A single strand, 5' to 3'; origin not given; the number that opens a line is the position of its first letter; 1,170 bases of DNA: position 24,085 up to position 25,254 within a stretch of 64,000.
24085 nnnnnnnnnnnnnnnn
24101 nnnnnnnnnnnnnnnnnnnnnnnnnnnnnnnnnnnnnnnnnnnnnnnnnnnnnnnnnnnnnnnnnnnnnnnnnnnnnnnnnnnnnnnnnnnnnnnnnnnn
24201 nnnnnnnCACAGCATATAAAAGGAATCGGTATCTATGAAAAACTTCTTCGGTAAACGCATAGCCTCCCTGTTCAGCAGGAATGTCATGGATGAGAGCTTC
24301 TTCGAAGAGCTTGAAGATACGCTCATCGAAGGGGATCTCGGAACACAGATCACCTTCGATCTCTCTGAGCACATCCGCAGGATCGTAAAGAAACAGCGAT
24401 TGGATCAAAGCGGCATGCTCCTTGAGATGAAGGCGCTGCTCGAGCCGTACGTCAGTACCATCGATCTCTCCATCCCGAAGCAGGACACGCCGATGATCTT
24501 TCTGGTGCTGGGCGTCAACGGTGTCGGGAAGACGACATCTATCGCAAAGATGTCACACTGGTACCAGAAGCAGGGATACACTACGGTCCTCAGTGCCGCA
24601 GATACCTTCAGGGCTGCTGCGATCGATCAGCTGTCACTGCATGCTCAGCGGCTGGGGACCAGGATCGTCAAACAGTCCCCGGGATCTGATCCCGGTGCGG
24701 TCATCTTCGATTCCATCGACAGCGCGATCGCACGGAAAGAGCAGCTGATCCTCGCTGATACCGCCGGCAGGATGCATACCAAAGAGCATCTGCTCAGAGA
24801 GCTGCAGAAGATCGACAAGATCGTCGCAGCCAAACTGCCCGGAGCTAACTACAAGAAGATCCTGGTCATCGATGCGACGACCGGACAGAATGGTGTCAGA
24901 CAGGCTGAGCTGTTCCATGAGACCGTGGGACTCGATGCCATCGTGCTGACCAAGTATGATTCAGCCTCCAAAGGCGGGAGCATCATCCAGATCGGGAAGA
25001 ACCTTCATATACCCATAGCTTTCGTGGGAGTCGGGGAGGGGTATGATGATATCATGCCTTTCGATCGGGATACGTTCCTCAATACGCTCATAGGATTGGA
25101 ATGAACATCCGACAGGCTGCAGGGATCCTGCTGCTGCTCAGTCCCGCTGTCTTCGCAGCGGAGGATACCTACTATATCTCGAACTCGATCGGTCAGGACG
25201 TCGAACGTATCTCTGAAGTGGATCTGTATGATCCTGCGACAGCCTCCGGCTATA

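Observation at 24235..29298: ftsY is translationally coupled to a secreted repeat protein and an FtsX-type ABC exporter in one operon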

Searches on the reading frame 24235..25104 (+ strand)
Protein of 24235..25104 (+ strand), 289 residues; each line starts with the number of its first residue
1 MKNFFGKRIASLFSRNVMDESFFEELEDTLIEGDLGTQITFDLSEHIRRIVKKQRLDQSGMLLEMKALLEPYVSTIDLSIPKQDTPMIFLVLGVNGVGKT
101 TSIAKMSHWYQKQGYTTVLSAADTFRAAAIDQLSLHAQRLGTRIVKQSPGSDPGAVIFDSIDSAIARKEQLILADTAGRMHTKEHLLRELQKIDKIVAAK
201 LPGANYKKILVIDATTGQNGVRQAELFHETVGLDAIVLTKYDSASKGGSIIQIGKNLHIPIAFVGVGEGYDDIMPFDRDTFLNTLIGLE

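Call 3: search_protein_families(library=pfam, proteins=[window:24235-25104:+], max_evalue=0.01)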
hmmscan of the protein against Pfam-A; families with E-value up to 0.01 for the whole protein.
window:24235-25104:+ (289 aa): 9 families
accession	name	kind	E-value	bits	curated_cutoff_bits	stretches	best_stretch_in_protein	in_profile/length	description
PF00448.28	SRP54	-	2.2e-67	227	22.7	1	87-286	2-195/196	SRP54-type protein, GTPase domain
PF02881.24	SRP54_N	-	2e-09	38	22.4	1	5-58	1-63/75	SRP54-type protein, helical bundle domain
PF13604.12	AAA_30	-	5.4e-05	23.4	27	1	87-184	19-104/191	AAA domain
PF13401.12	AAA_22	-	0.00045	21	27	1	85-196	4-110/130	AAA domain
PF13207.12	AAA_17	-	0.00061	20.5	27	1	92-192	1-94/136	AAA domain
PF02223.23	Thymidylate_kin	-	0.0007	19.8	27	0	93-119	3-29/185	Thymidylate kinase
PF20720.3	nSTAND3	-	0.0012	19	27.2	1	89-174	20-109/155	Novel STAND NTPase 3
PF13191.12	AAA_16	-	0.0025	18.7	32.6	1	83-149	21-86/167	AAA ATPase domain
PF13245.12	AAA_19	-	0.0033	18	25.1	1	88-129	13-55/134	AAA domain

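Call 4: search_protein_families(library=ncbifam, proteins=[window:24235-25104:+], max_evalue=0.01)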
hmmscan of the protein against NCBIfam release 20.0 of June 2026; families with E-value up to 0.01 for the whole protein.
window:24235-25104:+ (289 aa): 12 families
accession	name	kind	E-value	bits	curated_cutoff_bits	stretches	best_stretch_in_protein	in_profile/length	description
TIGR00064.1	ftsY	equivalog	7.7e-94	314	260.7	1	19-285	3-278/279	signal recognition particle-docking protein FtsY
TIGR00959.1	ffh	equivalog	5e-47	160.7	473.2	1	74-287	86-295/428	signal recognition particle protein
TIGR01425.1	SRP54_euk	equivalog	5.1e-43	147.5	576.25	1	24-288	32-296/428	signal recognition particle protein SRP54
NF009367.0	PRK12724.1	equivalog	3.9e-18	65.5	718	1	80-277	218-406/433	flagellar biosynthesis regulator FlhF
TIGR03499.1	FlhF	equivalog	9.1e-14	52.1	174.15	1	24-147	141-261/286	flagellar biosynthesis GTPase FlhF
NF009366.0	PRK12723.1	equivalog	2.3e-11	43.4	585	1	22-287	110-369/388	flagellar biosynthesis regulator FlhF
NF009368.0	PRK12726.1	equivalog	3.7e-10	39.5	832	1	88-267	208-378/407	flagellar biosynthesis regulator FlhF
NF005230.0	PRK06731.1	equivalog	7e-07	28.7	553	1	91-267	91-258/281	flagellar biosynthesis regulator FlhF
NF011312.0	PRK14723.1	equivalog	3e-05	22.7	951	1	89-268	188-360/768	flagellar biosynthesis regulator FlhF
NF011310.0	PRK14721.1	equivalog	3.3e-05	23.3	725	1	54-252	161-347/423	flagellar biosynthesis regulator FlhF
NF011311.0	PRK14722.1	equivalog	0.0001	21.5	777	1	88-268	139-318/374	flagellar biosynthesis regulator FlhF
TIGR00041.1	DTMP_kinase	equivalog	0.0018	18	83.25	0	91-121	9-39/196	dTMP kinase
